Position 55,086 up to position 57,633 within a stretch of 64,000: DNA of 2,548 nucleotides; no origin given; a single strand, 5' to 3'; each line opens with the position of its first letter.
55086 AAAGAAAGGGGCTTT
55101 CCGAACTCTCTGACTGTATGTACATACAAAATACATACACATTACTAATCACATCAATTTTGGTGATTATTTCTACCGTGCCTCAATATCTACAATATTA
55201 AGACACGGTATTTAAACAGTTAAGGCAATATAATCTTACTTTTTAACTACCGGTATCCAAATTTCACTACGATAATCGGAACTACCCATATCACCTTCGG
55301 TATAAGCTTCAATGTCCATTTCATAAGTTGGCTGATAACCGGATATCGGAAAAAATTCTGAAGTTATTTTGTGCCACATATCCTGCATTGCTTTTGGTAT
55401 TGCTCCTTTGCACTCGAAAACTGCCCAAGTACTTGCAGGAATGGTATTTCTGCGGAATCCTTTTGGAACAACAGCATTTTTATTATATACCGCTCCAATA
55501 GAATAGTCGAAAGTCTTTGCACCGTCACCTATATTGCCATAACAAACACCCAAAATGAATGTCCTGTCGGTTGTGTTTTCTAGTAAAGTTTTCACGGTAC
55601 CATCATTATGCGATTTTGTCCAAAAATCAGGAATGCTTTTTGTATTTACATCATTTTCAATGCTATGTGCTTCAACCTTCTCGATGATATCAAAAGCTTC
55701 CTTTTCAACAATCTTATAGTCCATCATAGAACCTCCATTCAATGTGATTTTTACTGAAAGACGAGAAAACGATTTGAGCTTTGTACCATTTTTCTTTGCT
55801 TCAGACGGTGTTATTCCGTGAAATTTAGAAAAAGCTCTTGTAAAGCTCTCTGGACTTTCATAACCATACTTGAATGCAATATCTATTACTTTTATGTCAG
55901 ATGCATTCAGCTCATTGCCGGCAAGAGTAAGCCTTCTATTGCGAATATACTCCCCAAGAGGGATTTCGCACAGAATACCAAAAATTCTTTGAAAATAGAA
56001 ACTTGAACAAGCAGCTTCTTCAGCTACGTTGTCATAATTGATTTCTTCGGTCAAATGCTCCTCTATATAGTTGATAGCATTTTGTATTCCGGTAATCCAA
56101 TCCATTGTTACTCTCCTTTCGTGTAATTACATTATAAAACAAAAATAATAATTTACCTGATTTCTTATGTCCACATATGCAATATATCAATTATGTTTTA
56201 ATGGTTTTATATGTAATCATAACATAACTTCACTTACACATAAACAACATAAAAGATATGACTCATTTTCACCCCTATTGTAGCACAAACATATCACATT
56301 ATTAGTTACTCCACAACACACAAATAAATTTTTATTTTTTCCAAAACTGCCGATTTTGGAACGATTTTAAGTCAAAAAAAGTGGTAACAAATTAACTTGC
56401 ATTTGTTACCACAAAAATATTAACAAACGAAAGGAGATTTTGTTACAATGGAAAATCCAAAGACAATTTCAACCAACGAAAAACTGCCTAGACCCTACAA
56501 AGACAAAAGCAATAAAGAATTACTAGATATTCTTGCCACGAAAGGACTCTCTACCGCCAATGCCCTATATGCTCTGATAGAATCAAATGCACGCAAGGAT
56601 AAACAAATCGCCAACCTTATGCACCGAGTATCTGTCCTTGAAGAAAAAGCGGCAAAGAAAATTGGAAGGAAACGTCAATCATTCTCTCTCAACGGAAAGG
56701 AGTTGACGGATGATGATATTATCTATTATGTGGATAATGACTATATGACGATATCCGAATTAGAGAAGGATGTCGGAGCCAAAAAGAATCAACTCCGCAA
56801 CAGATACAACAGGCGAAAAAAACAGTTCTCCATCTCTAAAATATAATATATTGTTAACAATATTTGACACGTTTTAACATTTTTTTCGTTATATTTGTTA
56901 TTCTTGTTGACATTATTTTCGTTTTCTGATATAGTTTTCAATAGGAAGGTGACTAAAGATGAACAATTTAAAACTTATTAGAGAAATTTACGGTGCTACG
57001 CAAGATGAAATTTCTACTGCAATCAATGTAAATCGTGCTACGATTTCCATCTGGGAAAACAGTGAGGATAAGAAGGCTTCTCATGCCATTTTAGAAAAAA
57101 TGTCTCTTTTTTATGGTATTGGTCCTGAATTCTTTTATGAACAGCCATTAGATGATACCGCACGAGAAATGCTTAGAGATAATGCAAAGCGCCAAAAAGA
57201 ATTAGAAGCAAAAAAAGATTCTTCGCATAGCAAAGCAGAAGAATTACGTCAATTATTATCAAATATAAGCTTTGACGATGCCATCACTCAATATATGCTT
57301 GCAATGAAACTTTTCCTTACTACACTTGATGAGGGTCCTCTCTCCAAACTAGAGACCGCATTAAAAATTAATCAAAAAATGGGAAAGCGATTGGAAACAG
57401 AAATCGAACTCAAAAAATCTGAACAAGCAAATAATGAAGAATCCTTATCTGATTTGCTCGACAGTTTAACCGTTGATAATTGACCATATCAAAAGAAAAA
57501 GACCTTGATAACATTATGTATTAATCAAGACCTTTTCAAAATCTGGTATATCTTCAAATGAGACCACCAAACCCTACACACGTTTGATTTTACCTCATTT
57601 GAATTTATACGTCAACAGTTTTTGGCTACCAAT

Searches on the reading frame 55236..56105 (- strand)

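Call 20: search_protein_families(library=padloc, proteins=[window:55236-56105:-], max_evalue=0.1)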
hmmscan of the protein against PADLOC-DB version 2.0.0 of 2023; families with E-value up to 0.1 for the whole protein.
window:55236-56105:- (289 aa): 0 families

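Call 29: search_protein_families(library=phrogs, proteins=[window:55236-56105:-], max_evalue=0.01)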
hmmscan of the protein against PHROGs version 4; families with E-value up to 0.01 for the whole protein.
window:55236-56105:- (289 aa): 5 families
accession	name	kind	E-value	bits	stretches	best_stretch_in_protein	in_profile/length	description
phrog_30333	-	unknown function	4.2e-83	279.9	1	1-289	3-296/297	-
phrog_7620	-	transcription regulation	2.7e-13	50.3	1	8-107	551-652/678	transcriptional regulator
phrog_11275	-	unknown function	2.5e-12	47.5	1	7-107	222-322/338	-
phrog_1450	-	unknown function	2.4e-08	34.9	1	9-103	153-246/254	-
phrog_32731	-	unknown function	4.3e-06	27.5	1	8-105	213-312/321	-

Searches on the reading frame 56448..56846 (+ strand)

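Call 3: search_protein_families(library=pfam, proteins=[window:56448-56846:+], max_evalue=0.1)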
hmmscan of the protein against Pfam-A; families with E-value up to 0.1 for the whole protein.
window:56448-56846:+ (132 aa): 1 family
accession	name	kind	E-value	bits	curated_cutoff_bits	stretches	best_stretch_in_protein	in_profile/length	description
PF13443.12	HTH_26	-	0.055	14.2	22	0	100-130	11-41/63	Cro/C1-type HTH DNA-binding domain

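Call 4: search_protein_families(library=ncbifam, proteins=[window:56448-56846:+], max_evalue=0.1)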
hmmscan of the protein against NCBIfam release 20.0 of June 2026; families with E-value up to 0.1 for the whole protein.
window:56448-56846:+ (132 aa): 0 families

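Call 5: search_protein_families(library=padloc, proteins=[window:56448-56846:+], max_evalue=0.1)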
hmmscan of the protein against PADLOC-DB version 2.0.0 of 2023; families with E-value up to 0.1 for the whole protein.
window:56448-56846:+ (132 aa): 0 families

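Call 29: search_protein_families(library=phrogs, proteins=[window:56448-56846:+], max_evalue=0.01)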
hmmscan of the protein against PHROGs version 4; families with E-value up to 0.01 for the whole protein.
window:56448-56846:+ (132 aa): 0 families

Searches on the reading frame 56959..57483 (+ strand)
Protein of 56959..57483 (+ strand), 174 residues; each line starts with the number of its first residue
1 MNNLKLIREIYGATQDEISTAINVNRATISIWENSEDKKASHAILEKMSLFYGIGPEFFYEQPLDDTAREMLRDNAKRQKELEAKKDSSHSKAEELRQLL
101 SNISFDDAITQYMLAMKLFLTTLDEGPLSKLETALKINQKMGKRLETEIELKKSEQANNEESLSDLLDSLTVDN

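Call 3: search_protein_families(library=pfam, proteins=[window:56959-57483:+], max_evalue=0.1)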
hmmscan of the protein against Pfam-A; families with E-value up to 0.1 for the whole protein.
window:56959-57483:+ (174 aa): 7 families
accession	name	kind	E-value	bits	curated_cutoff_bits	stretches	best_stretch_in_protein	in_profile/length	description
PF01381.28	HTH_3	-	4.3e-05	23.9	23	1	4-59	1-55/55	Helix-turn-helix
PF12844.13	HTH_19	-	0.00068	19.9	30.2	1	3-55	3-54/64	Helix-turn-helix domain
PF20432.4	Xre-like-HTH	-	0.004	17.9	25.8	1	9-51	20-61/63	Antitoxin Xre-like helix-turn-helix domain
PF14664.11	RICTOR_N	-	0.025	14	28.5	0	4-41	89-126/371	Rapamycin-insensitive companion of mTOR, N-term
PF04859.17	DUF641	-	0.029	15.1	27.6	0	130-166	81-117/127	Plant protein of unknown function (DUF641)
PF10366.15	Vps39_1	-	0.042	14.6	22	1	33-107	24-98/108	Vacuolar sorting protein 39 domain 1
PF13384.12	HTH_23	-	0.084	13.2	24.6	0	4-32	11-37/50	Homeodomain-like domain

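Call 4: search_protein_families(library=ncbifam, proteins=[window:56959-57483:+], max_evalue=0.1)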
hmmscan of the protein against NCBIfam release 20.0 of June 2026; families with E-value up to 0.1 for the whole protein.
window:56959-57483:+ (174 aa): 7 families
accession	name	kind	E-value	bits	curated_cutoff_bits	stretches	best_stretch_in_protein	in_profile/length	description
NF007271.0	PRK09726.1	equivalog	6.3e-06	26.1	79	1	2-40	15-53/88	type II toxin-antitoxin system antitoxin HipB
NF052239.1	antitox_spr1629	equivalog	0.0002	20.6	335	1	2-103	5-105/377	spr1629 family repressor/antitoxin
TIGR03830.1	CxxCG_CxxCG_HTH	subfamily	0.00078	19.2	61.8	1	4-40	70-106/127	type II TA system antitoxin MqsA family protein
NF047542.1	telomere_Tap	equivalog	0.013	14.2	600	1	7-58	25-76/695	telomere-associated protein Tap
NF041416.1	halo_CC_star_2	equivalog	0.032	14.7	140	1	65-124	32-90/113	halo-CC-star protein HcsL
NF007481.0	PRK10072.1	equivalog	0.039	14.4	110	0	3-50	37-83/96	HTH-type transcriptional regulator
NF041951.1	phage_RstR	subfamily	0.061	13.6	80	1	3-55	6-57/108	RstR family transcriptional repressor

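Call 5: search_protein_families(library=padloc, proteins=[window:56959-57483:+], max_evalue=0.1)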
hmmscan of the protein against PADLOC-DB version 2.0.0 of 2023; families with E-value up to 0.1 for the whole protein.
window:56959-57483:+ (174 aa): 12 families
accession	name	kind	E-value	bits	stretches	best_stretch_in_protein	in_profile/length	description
PDLC03954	RmrA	-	2.8e-07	27.8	1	2-102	13-114/380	-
PDLC03951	RmrA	-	4.3e-06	23.9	1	3-100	12-109/400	-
PDLC02926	HTH_VI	-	7.3e-06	24.2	1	3-58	5-59/92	-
PDLC03949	RmrA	-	7.7e-06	23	1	3-91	6-92/363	-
PDLC03945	RmrA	-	2.7e-05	21.5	1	3-130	6-129/394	-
PDLC03944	RmrA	-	3.9e-05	20.9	1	3-102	10-110/384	-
PDLC03947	RmrA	-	6.4e-05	19.9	1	3-71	15-82/383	-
PDLC03943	RmrA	-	7.6e-05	19.9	1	3-103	6-104/370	-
PDLC03956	RmrA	-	0.00039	17.6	1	13-89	23-98/399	-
PDLC03953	RmrA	-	0.00065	17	1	4-73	10-77/373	-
PDLC03955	RmrA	-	0.0014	16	1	3-61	24-81/371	-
PDLC03952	RmrA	-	0.01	12.7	1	8-71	31-93/395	-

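Call 29: search_protein_families(library=phrogs, proteins=[window:56959-57483:+], max_evalue=0.01)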
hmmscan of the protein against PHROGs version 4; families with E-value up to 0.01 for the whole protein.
window:56959-57483:+ (174 aa): 11 families
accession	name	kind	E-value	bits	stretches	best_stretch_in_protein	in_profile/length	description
phrog_2439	-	transcription regulation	1.7e-07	31.4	1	2-100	10-105/367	transcriptional regulator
phrog_3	-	transcription regulation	3.4e-06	28.1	1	1-105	90-185/430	transcriptional repressor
phrog_8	-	transcription regulation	9.3e-06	26.3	1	2-83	79-150/346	transcriptional regulator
phrog_2967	-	transcription regulation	4.4e-05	24.1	1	3-66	14-76/225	transcriptional regulator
phrog_7950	-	transcription regulation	0.00026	22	1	2-42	10-50/68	transcriptional repressor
phrog_2104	-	unknown function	0.001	20.3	1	2-42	42-81/103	-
phrog_4151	-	DNA, RNA and nucleotide metabolism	0.001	19.9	1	11-123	19-123/154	DNA binding protein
phrog_6831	-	transcription regulation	0.0031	18.5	0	11-51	17-57/68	transcriptional regulator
phrog_7241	-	transcription regulation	0.0035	18.4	0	4-56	66-117/122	transcriptional regulator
phrog_37306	-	unknown function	0.0043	18.1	1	51-154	38-139/152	-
phrog_4836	-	transcription regulation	0.0076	16.8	0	2-36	78-112/194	CII-like regulator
